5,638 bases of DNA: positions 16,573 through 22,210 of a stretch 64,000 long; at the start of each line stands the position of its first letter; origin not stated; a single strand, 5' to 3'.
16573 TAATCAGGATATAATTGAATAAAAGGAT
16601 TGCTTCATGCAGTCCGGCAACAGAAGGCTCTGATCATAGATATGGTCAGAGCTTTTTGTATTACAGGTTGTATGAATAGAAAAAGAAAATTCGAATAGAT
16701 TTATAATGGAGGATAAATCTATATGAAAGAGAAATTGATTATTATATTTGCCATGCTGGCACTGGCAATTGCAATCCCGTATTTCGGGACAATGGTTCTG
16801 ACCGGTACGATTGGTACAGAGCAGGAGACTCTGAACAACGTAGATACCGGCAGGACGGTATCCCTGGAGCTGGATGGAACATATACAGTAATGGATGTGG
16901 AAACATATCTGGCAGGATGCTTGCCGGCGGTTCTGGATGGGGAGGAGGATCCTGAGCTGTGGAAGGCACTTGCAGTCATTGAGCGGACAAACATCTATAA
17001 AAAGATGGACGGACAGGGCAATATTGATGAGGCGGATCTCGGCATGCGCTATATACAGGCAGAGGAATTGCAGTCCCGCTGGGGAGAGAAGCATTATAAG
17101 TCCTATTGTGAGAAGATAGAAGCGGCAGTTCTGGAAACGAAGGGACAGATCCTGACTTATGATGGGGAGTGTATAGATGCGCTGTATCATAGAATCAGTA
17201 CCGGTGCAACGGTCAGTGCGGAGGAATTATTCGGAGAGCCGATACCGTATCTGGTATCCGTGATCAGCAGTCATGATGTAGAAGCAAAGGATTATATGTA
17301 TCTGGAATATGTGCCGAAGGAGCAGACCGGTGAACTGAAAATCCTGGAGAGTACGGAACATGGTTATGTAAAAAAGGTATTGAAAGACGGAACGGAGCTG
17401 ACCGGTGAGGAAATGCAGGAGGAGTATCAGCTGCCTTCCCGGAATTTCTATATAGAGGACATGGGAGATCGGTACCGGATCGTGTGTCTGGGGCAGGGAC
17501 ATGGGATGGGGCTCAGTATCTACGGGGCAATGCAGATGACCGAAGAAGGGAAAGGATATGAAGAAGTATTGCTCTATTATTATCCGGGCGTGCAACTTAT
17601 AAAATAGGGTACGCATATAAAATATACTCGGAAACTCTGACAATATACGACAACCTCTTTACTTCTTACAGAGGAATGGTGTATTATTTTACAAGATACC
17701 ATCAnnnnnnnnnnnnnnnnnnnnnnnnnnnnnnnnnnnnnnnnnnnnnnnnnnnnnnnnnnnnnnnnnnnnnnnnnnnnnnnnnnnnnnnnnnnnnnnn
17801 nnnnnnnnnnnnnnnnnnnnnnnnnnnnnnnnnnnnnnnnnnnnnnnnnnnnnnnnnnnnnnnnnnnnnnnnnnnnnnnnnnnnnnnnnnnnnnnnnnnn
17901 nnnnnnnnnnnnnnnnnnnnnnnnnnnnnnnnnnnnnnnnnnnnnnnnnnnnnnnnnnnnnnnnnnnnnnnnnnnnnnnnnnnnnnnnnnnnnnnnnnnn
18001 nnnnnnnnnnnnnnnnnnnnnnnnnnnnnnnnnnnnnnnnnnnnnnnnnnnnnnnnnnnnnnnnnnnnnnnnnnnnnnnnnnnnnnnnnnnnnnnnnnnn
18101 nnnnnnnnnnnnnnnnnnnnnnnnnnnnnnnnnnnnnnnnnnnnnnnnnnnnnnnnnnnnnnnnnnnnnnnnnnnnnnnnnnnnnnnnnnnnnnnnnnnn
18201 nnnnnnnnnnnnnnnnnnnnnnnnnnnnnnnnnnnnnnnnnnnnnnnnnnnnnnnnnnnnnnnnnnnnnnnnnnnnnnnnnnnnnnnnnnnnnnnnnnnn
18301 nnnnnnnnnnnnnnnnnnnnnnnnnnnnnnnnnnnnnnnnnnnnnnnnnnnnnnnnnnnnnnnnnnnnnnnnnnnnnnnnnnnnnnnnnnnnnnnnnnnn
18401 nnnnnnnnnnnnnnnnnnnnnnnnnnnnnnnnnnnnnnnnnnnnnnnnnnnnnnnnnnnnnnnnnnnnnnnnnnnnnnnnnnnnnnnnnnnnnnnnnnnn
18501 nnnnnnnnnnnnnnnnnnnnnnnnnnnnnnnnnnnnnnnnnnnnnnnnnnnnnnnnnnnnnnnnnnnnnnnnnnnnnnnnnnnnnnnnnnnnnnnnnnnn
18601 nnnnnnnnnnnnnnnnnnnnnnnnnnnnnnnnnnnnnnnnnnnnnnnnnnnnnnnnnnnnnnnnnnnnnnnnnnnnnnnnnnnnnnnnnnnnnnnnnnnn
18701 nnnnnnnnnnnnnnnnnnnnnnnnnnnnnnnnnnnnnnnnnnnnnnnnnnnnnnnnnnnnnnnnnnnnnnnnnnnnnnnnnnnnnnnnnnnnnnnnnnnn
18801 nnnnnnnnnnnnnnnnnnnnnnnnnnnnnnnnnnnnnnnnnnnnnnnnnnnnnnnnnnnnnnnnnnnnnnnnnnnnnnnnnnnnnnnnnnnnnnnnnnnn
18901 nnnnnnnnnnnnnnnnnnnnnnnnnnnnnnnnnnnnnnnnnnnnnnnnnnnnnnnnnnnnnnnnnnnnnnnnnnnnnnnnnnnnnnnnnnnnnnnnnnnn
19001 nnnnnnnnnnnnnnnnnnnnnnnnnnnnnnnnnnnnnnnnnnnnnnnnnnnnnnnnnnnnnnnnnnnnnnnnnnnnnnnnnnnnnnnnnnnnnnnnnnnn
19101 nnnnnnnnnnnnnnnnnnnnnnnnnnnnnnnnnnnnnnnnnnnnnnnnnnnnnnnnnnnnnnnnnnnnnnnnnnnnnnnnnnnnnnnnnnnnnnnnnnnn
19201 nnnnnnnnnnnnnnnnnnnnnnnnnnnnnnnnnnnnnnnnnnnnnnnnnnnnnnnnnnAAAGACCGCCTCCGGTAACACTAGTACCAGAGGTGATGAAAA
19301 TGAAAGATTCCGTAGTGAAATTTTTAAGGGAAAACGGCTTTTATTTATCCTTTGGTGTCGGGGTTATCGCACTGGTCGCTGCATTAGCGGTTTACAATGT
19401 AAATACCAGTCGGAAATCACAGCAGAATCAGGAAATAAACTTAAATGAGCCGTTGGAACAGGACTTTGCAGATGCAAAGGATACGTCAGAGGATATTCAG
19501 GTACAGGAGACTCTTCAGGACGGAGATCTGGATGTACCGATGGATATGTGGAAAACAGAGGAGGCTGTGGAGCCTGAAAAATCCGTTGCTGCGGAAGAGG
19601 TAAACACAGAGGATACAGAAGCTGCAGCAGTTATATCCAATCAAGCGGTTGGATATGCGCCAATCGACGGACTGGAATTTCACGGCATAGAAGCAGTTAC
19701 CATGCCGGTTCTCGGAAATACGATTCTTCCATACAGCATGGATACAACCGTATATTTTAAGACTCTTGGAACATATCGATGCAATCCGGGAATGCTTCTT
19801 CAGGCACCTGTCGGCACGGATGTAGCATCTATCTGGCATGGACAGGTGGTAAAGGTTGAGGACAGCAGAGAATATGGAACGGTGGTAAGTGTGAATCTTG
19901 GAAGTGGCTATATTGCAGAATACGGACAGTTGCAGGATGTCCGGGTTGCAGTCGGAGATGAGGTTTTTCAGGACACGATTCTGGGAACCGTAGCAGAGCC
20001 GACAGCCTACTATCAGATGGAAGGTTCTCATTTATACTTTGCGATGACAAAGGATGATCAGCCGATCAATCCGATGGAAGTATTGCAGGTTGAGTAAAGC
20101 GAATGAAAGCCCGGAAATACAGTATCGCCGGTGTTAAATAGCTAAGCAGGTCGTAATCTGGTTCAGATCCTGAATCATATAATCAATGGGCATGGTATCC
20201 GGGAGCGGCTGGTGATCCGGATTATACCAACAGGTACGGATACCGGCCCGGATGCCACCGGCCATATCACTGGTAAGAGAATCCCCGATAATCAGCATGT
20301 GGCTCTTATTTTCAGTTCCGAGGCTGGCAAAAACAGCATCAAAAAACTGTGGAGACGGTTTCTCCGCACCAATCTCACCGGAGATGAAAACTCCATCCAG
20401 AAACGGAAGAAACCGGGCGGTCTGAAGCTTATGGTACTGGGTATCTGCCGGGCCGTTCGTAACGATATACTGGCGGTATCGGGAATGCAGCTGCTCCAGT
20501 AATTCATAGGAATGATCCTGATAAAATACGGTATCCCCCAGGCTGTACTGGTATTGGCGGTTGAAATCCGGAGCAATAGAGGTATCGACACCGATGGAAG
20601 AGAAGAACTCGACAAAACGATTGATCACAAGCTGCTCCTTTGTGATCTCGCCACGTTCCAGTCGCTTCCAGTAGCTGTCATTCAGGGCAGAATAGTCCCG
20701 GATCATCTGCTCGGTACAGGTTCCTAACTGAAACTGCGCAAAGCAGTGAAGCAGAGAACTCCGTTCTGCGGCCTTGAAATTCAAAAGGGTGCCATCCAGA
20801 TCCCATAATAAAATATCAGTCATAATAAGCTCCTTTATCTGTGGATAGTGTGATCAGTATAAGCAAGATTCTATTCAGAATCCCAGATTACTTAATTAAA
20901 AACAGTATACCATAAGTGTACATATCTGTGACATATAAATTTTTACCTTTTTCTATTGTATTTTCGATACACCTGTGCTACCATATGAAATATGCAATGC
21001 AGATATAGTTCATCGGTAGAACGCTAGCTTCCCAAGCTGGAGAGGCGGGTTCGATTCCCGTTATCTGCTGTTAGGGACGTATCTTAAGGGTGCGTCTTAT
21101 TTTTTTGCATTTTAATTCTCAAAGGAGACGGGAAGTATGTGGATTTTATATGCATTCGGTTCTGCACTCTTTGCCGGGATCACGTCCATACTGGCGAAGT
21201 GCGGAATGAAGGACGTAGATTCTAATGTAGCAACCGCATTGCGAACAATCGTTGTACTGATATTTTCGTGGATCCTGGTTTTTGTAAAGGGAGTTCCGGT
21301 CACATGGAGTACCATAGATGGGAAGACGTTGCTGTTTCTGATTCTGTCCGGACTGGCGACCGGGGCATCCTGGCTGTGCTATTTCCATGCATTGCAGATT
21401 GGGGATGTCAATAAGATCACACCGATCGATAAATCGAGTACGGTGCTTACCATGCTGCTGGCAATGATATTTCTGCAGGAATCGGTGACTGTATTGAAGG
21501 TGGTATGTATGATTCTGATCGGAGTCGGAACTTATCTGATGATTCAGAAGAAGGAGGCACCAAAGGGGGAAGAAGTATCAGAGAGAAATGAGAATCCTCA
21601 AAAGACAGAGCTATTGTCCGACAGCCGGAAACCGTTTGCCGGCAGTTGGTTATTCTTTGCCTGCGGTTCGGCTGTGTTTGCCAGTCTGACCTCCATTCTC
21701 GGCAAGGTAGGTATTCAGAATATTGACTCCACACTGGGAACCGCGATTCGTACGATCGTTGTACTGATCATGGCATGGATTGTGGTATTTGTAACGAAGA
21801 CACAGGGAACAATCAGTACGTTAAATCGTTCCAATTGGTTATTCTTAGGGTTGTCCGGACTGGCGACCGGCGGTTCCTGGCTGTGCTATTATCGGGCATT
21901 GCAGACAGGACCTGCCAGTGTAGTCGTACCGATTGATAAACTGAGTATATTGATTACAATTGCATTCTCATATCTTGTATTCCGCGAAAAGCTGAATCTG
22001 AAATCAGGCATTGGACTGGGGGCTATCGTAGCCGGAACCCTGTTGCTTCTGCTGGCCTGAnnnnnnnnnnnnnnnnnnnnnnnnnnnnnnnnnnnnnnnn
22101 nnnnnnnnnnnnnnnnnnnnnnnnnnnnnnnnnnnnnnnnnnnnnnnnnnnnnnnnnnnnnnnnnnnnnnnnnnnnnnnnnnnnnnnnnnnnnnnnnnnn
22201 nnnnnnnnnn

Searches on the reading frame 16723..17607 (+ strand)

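Call 41: search_protein_families(library=pfam, proteins=[window:16723-17607:+], max_evalue=0.00001)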
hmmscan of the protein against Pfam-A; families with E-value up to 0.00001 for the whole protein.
window:16723-17607:+ (294 aa): 1 family
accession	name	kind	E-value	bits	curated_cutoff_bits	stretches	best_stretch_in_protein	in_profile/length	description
PF08486.15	SpoIID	-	5.9e-12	46.5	23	1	55-146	9-97/97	Stage II sporulation protein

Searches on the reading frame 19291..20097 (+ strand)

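Call 41: search_protein_families(library=pfam, proteins=[window:19291-20097:+], max_evalue=0.00001)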
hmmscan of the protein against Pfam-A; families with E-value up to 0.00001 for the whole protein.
window:19291-20097:+ (268 aa): 1 family
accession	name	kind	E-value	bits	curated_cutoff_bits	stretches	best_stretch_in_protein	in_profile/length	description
PF01551.29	Peptidase_M23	-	8.1e-18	64.9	28.7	1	165-261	3-96/96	Peptidase family M23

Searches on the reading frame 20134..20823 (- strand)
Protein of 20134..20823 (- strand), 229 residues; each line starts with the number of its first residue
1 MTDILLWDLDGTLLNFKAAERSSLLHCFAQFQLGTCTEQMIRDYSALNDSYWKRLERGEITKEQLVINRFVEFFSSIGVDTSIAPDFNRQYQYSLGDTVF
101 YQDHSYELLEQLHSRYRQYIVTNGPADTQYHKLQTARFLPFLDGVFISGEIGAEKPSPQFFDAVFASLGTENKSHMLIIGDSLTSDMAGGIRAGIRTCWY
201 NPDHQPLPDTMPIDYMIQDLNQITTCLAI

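Call 41: search_protein_families(library=pfam, proteins=[window:20134-20823:-], max_evalue=0.00001)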
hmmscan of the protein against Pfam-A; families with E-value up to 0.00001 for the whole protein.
window:20134-20823:- (229 aa): 3 families
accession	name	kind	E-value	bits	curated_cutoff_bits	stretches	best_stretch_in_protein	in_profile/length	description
PF13419.12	HAD_2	-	4.3e-19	69.7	23.8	1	6-199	2-177/178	Haloacid dehalogenase-like hydrolase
PF00702.32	Hydrolase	-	7.8e-15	56.2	26.4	1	3-194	2-191/191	haloacid dehalogenase-like hydrolase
PF13242.12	Hydrolase_like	-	9.3e-10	38.7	22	1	154-200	3-48/75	HAD-hyrolase-like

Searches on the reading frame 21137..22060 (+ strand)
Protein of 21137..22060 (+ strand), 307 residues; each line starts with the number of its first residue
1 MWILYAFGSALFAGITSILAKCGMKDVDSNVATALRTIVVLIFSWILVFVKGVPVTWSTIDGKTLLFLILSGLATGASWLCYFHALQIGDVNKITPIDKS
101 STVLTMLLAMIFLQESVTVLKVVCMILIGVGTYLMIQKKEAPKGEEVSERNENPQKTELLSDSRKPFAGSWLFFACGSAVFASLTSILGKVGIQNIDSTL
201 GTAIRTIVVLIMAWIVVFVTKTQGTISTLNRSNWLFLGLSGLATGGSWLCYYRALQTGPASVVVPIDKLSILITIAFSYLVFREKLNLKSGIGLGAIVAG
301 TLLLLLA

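Call 41: search_protein_families(library=pfam, proteins=[window:21137-22060:+], max_evalue=0.00001)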
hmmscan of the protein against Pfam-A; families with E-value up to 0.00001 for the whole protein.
window:21137-22060:+ (307 aa): 2 families
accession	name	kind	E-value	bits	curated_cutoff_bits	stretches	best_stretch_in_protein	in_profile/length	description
PF00892.27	EamA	-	3.8e-41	141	28.2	2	170-305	2-134/135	EamA-like transporter family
PF05653.20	Mg_trans_NIPA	-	7.8e-07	29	26.2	0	238-305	55-120/295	Magnesium transporter NIPA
